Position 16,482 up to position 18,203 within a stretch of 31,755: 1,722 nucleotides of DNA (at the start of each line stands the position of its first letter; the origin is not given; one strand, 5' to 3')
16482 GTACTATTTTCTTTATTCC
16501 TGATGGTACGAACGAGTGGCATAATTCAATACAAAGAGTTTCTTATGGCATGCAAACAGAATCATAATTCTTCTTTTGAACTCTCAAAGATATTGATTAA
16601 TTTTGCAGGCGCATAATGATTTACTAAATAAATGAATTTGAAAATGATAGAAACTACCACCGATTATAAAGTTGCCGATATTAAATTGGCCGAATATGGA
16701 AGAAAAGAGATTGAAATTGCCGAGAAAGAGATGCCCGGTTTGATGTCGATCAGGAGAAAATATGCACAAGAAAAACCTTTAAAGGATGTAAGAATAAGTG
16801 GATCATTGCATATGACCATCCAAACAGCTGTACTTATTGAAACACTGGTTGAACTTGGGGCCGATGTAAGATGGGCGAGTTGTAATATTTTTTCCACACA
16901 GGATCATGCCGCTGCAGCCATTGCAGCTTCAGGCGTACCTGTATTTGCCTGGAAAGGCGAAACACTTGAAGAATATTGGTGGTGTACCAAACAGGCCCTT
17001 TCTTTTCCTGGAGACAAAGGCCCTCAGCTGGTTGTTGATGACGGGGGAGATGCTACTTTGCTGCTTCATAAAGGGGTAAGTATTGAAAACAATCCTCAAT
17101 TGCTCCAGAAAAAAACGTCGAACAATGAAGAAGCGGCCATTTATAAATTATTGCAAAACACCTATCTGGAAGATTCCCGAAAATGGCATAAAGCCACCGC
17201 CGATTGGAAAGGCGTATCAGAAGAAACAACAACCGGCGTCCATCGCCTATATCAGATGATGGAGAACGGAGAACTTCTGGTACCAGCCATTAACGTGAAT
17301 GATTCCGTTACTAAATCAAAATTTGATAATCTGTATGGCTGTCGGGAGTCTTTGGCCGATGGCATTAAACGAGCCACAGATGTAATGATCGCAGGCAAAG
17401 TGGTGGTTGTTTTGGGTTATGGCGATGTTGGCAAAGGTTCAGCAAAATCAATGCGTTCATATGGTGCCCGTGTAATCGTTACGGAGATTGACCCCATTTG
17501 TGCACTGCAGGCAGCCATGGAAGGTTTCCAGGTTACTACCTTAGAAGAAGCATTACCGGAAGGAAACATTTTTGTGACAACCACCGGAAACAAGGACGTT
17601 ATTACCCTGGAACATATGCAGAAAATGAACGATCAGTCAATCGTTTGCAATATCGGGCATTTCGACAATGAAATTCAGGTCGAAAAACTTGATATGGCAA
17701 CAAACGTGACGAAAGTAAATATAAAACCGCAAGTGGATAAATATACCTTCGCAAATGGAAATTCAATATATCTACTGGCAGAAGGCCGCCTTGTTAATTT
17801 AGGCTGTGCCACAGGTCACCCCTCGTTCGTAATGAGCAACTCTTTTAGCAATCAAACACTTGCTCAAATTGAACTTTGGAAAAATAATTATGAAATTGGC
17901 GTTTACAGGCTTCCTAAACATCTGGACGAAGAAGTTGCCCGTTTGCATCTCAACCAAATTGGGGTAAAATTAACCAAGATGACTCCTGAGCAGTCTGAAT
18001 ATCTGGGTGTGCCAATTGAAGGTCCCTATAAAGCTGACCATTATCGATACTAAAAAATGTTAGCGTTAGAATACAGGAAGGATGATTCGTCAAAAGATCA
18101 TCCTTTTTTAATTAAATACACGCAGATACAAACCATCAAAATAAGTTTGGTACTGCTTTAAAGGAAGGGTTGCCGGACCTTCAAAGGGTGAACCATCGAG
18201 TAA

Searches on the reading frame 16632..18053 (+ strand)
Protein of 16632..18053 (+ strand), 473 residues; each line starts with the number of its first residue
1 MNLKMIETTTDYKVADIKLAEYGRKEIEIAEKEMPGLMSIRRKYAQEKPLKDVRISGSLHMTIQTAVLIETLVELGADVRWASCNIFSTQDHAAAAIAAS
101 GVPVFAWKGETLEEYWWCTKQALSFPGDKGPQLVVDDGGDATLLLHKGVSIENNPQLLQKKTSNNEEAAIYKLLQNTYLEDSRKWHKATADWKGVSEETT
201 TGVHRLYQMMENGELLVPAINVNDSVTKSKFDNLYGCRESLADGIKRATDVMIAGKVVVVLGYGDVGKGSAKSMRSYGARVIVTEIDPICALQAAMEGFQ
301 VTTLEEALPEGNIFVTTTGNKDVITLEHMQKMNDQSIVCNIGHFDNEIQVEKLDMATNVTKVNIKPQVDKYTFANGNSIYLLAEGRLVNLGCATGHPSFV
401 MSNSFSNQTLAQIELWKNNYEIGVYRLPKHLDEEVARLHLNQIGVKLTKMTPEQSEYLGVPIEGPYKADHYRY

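Call 18: search_protein_families(library=pfam, proteins=[window:16632-18053:+], max_evalue=0.001)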
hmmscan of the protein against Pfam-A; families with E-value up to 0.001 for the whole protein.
window:16632-18053:+ (473 aa): 4 families
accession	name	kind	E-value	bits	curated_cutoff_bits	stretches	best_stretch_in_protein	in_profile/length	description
PF05221.23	AdoHcyase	-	3e-151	503.1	25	1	11-472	1-299/299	S-adenosyl-L-homocysteine hydrolase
PF00670.27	AdoHcyase_NAD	-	1.5e-82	276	27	1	233-395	1-162/162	S-adenosyl-L-homocysteine hydrolase, NAD binding domain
PF02826.25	2-Hacid_dh_C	-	6.8e-08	32.5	25.1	1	251-342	32-127/178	D-isomer specific 2-hydroxyacid dehydrogenase, NAD binding domain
PF07991.19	KARI_N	-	9e-07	29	20.6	1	253-336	2-89/165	Acetohydroxy acid isomeroreductase, NADPH-binding domain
